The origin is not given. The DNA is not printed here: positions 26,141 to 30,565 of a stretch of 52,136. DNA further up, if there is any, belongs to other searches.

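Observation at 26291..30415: Orphan 1374-aa membrane protein with about 35 hydrophobic segments and a poly-acidic C-terminal arm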

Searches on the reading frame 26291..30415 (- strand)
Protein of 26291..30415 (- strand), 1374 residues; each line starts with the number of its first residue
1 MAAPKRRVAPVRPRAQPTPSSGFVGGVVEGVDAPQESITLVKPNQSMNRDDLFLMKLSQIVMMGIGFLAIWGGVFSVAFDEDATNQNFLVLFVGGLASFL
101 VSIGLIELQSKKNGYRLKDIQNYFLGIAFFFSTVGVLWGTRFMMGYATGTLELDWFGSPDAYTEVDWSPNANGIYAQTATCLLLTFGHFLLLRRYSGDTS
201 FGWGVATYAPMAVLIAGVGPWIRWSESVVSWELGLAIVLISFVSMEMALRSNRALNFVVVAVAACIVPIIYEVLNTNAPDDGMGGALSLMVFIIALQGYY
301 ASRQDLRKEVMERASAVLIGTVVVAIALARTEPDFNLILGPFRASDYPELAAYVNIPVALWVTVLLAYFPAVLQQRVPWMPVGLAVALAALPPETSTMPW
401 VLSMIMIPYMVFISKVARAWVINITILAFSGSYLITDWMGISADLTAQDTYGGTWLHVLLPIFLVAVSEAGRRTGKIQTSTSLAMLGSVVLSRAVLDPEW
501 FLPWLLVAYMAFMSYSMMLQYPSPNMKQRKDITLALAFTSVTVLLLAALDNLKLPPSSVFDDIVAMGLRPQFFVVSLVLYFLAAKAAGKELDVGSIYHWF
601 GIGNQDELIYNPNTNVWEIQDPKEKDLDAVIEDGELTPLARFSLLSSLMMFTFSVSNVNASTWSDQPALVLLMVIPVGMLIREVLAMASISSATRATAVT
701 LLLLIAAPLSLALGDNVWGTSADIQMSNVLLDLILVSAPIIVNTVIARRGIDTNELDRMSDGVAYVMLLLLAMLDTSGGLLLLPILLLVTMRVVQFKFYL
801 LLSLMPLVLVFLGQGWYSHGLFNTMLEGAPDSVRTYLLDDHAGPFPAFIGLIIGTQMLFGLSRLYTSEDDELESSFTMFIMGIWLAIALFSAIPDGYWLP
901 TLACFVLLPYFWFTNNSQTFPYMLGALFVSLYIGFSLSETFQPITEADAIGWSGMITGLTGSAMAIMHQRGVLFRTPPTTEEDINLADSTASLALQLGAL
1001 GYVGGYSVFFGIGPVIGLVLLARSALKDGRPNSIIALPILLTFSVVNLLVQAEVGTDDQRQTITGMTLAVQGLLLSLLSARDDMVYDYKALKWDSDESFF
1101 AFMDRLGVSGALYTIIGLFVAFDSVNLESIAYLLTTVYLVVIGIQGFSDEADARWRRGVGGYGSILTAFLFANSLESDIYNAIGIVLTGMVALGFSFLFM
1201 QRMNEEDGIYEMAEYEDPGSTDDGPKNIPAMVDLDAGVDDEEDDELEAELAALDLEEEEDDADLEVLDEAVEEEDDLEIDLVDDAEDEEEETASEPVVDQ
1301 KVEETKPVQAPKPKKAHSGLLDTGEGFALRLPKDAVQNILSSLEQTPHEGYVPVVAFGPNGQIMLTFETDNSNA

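Call 4: search_protein_families(library=pfam, proteins=[window:26291-30415:-], max_evalue=1)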
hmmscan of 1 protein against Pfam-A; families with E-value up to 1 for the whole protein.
window:26291-30415:- (1374 aa): 0 families

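Call 5: search_protein_families(library=ncbifam, proteins=[window:26291-30415:-], max_evalue=1)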
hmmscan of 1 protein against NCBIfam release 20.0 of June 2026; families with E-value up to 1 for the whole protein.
window:26291-30415:- (1374 aa): 1 family
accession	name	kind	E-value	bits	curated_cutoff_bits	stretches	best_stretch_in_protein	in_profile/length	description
NF033493.0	MetS_like_NSS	subfamily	0.36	10.6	25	1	55-74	1-20/30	MetS family NSS transporter small subunit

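Call 9: find_homologous_proteins(query=window:26291-30415:-, max_evalue=0.001)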
Query window:26291-30415:- (1374 aa): 137 proteins with E <= 0.001 among 8000 candidates; the best 120 are listed.
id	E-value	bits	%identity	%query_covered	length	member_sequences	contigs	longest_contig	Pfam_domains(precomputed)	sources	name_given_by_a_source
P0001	0.0e+0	2975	100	98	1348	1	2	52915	-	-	-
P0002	0.0e+0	2973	100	98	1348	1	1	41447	-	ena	-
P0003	0.0e+0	2973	100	98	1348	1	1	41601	-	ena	-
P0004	0.0e+0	2973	100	98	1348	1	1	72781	-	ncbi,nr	ncbi:MAG: hypothetical protein CMB74_01135 [Euryarchaeota archaeon]|nr:hypothetical protein [Euryarc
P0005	0.0e+0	2972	100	98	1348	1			-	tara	tara:strand:+ start:152 stop:4198 length:4047 start_codon:yes stop_codon:yes gene_type:complete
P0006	0.0e+0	2972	100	98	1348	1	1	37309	-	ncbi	-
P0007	0.0e+0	2970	100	98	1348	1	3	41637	-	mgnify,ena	mgnify:CR=1 FL=1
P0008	0.0e+0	2957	99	98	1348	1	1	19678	-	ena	-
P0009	0.0e+0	2928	100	97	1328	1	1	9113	-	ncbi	-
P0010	0.0e+0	2917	98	98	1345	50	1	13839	-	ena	-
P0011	0.0e+0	2579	90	88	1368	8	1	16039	-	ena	-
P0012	0.0e+0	2521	83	98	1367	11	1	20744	-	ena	-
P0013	0.0e+0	2501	82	98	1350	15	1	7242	-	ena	-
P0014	0.0e+0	2495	83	98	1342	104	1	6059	-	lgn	-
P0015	0.0e+0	2494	83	98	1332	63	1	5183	-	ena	-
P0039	0.0e+0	1665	56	100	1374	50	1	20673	-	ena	-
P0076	1.0e-284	966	38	100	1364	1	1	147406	-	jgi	jgi:hypothetical protein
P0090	1.6e-254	866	37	99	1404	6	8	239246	-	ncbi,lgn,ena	-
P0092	9.6e-254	864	37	100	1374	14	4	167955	-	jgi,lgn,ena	-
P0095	3.0e-252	859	36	100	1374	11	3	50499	-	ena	-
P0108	2.5e-228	779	34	100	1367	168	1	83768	-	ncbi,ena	-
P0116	3.9e-209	716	31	99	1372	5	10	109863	-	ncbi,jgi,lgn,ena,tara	tara:strand:+ start:4799 stop:8917 length:4119 start_codon:yes stop_codon:yes gene_type:complete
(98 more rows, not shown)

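Call 12: search_solved_structures(query=A1, max_evalue=10, show_alignments=2)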
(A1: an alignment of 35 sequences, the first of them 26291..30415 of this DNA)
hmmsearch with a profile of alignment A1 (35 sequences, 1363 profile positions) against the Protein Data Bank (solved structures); distinct sequences matched with E-value up to 10: 7.
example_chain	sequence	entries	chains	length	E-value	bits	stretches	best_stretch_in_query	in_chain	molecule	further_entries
6vja_C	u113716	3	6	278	0.51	11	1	1191-1299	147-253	B-lymphocyte antigen CD20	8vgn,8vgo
9jc1_A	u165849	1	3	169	3.5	8.2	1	1210-1301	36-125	ATP synthase subunit b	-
6n2y_b2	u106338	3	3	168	4.8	7.8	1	1210-1301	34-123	ATP synthase subunit b | Bacillus PS3 ATP synthase subunit b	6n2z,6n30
6eny_G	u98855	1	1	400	8.4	7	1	1207-1289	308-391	Calreticulin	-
7qpd_C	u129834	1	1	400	8.4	7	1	1207-1289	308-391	Calreticulin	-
8tzo_C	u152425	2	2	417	9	6.9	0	1208-1289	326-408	Calreticulin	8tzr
9cg9_K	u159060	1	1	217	9.9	6.8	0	1206-1281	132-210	High mobility group protein B1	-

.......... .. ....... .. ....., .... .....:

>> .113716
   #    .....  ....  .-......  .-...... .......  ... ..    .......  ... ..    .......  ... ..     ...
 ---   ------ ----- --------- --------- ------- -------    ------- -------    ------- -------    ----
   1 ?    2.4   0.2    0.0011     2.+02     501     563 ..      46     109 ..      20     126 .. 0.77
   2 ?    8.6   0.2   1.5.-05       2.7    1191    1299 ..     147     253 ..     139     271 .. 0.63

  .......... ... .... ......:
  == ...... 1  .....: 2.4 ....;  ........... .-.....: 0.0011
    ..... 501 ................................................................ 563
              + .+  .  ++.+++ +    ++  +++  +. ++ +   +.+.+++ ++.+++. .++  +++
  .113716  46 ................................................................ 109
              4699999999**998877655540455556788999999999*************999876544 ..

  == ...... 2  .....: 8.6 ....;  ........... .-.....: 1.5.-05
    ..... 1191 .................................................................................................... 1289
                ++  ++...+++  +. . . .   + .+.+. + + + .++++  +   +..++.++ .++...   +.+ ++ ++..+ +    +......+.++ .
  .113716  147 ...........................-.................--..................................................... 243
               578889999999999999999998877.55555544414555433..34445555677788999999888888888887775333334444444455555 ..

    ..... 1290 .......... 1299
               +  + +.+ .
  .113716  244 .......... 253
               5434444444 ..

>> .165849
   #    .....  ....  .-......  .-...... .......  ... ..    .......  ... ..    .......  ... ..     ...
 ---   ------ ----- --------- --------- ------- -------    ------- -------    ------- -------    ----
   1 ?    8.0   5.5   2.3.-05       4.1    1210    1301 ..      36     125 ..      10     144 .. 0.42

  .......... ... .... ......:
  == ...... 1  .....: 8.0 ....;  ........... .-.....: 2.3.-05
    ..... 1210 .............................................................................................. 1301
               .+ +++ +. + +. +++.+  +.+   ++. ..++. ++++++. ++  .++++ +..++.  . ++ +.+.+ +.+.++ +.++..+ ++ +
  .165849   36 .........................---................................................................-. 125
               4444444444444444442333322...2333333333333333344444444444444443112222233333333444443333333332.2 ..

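Call 25: find_encoding_contigs(protein=P0116, flank=8000, max_places=2)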
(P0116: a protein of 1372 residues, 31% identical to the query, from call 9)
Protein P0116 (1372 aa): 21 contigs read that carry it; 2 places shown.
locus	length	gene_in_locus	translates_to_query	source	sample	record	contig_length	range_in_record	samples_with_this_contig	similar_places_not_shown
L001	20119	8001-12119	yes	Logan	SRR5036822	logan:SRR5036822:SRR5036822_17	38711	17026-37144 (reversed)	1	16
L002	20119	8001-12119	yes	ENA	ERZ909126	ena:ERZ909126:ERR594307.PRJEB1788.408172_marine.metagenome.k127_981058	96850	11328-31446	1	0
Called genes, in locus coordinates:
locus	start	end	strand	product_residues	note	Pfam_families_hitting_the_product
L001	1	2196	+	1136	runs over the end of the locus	PF00082:Peptidase_S8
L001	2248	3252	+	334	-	PF06723:MreB_Mbl, PF25229:Salactin (weak), PF00022:Actin (faint)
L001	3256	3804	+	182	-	PF01625:PMSR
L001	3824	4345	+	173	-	-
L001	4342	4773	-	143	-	PF00210:Ferritin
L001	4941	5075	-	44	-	-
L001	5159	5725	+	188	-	PF04011:LemA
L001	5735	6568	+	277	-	-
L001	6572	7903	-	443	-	-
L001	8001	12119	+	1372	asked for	-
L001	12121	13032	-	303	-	-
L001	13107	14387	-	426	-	PF00155:Aminotran_1_2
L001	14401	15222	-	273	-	PF01965:DJ-1_PfpI (weak), PF13507:GATase_5, PF07685:GATase_3 (faint)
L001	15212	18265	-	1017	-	PF18072:FGAR-AT_linker, PF00586:AIRS, PF02769:AIRS_C, PF00586:AIRS (weak), PF02769:AIRS_C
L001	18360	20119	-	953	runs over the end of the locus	PF02463:SMC_N (faint), PF03193:RsgA_GTPase (faint), PF13191:AAA_16 (faint), PF13555:AAA_29 (faint), PF20703:nSTAND1 (faint), PF17760:UvrA_inter, PF17755:UvrA_DNA-bind, PF00005:ABC_tran (weak)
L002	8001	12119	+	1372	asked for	-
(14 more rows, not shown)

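Call 26: find_encoding_contigs(protein=P0090, flank=8000, max_places=2)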
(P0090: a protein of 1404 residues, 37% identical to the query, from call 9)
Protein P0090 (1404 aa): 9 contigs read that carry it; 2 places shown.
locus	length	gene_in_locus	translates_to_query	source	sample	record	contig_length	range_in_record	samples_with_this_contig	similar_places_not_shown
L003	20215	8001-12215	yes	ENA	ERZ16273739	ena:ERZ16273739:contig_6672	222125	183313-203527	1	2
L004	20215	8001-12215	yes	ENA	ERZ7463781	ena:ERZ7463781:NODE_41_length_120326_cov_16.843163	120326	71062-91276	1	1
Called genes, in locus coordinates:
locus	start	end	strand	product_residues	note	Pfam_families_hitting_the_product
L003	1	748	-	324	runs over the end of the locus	PF00941:FAD_binding_5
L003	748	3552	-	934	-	PF01315:Ald_Xan_dh_C, PF02738:MoCoBD_1, PF20256:MoCoBD_2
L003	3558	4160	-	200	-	PF13085:Fer2_3 (weak), PF00111:Fer2 (weak), PF01799:Fer2_2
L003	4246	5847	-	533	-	PF01553:Acyltransferase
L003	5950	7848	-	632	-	PF00082:Peptidase_S8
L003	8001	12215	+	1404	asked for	-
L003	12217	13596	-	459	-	PF00082:Peptidase_S8 (faint)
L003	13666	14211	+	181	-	PF00929:RNase_T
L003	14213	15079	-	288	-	PF02625:XdhC_CoxI, PF13478:XdhC_C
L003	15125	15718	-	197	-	PF12804:NTP_transf_3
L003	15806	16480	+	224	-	-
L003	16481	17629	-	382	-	PF02771:Acyl-CoA_dh_N, PF02770:Acyl-CoA_dh_M, PF00441:Acyl-CoA_dh_1, PF08028:Acyl-CoA_dh_2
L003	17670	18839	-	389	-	PF01699:Na_Ca_ex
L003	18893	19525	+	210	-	PF00230:MIP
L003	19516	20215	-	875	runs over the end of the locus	PF00676:E1_dh, PF02779:Transket_pyr, PF02780:Transketolase_C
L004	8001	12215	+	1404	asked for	-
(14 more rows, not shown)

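Call 29: find_encoding_contigs(protein=P0108, flank=8000, max_places=1)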
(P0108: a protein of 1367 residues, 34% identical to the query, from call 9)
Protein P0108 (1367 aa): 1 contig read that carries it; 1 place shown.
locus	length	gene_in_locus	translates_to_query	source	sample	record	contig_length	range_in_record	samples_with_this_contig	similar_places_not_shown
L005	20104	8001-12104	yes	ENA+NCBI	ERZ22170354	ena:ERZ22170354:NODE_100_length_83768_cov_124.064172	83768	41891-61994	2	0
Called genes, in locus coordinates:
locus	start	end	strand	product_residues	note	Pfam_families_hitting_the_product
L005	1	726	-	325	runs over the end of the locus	PF00941:FAD_binding_5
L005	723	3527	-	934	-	PF01315:Ald_Xan_dh_C, PF02738:MoCoBD_1, PF20256:MoCoBD_2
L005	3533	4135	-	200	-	PF13085:Fer2_3, PF00111:Fer2 (weak), PF01799:Fer2_2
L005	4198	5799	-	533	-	PF01553:Acyltransferase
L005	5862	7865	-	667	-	PF00082:Peptidase_S8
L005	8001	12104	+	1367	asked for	-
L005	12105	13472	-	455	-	-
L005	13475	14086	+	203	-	PF00929:RNase_T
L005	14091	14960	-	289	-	PF02625:XdhC_CoxI, PF13478:XdhC_C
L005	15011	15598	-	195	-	PF12804:NTP_transf_3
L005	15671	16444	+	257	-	-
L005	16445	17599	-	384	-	PF02771:Acyl-CoA_dh_N, PF02770:Acyl-CoA_dh_M, PF00441:Acyl-CoA_dh_1, PF08028:Acyl-CoA_dh_2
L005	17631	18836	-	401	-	PF01699:Na_Ca_ex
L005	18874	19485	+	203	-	PF00230:MIP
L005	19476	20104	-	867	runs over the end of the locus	PF00676:E1_dh, PF02779:Transket_pyr, PF02780:Transketolase_C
